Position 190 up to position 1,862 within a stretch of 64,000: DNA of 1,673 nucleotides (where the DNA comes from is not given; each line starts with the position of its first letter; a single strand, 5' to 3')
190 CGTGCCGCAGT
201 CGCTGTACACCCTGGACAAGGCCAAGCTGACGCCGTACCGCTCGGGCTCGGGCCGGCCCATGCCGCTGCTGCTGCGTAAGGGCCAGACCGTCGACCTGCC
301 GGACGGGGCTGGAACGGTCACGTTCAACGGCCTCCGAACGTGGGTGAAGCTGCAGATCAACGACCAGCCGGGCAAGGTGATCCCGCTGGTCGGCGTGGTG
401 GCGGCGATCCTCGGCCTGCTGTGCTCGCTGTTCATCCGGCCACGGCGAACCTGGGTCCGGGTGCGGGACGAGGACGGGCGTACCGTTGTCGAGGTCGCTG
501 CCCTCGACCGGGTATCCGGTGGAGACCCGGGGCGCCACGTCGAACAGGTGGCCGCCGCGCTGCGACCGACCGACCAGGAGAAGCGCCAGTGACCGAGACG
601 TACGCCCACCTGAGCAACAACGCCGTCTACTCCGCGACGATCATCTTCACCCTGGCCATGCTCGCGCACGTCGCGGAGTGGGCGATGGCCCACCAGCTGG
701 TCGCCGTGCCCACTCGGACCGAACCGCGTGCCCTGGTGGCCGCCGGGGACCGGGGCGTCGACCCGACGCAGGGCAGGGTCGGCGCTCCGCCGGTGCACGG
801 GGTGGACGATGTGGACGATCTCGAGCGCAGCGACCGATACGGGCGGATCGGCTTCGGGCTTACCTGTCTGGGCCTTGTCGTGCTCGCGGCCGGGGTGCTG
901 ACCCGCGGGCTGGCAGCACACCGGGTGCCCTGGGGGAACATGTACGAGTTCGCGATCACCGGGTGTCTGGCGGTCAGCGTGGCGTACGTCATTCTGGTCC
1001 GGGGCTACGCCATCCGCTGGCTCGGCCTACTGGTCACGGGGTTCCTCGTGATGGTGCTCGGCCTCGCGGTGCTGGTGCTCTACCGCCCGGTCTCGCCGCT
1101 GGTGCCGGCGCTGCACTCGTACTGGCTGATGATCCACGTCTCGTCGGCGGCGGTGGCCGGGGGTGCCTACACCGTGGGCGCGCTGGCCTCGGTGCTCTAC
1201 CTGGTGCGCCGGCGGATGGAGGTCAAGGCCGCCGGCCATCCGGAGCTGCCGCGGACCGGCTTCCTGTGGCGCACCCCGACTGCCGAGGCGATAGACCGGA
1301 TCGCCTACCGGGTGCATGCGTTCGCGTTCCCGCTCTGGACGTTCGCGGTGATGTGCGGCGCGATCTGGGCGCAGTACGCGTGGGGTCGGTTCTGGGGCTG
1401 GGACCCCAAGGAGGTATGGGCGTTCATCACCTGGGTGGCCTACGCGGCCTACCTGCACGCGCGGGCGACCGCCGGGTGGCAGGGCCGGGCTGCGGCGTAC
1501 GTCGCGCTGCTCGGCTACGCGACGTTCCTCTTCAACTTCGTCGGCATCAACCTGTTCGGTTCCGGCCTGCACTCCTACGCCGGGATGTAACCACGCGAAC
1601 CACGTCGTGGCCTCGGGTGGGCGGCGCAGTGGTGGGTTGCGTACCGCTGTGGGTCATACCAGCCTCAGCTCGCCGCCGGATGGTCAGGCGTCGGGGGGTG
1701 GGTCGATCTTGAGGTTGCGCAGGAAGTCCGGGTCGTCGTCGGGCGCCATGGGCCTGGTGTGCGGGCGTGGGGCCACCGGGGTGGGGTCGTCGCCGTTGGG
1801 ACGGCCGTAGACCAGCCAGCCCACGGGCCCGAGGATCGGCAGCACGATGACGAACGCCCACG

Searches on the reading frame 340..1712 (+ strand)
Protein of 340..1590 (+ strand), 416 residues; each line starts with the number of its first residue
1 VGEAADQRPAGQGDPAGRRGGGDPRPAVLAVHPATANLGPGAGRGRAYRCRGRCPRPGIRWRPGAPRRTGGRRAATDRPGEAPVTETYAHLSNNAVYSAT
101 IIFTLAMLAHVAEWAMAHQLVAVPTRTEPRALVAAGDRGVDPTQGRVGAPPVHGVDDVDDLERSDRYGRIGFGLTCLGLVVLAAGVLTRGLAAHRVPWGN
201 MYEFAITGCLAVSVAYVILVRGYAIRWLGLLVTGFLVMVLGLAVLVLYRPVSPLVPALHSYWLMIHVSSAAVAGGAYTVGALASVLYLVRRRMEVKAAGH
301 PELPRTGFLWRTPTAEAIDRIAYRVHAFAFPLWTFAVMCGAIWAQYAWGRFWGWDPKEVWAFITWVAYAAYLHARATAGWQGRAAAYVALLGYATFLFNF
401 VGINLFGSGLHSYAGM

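Call 76: search_protein_families(library=pfam, proteins=[window:340-1590:+, window:486-1712:+], max_evalue=0.0001)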
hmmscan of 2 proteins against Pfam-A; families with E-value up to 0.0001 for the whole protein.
window:340-1590:+ (416 aa): 1 family
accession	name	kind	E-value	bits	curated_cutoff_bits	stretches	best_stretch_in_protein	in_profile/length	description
PF01578.25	Cytochrom_C_asm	-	9e-43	146.8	29.9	1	198-411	1-212/212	Cytochrome C assembly protein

window:486-1712:+ (408 aa): 0 families
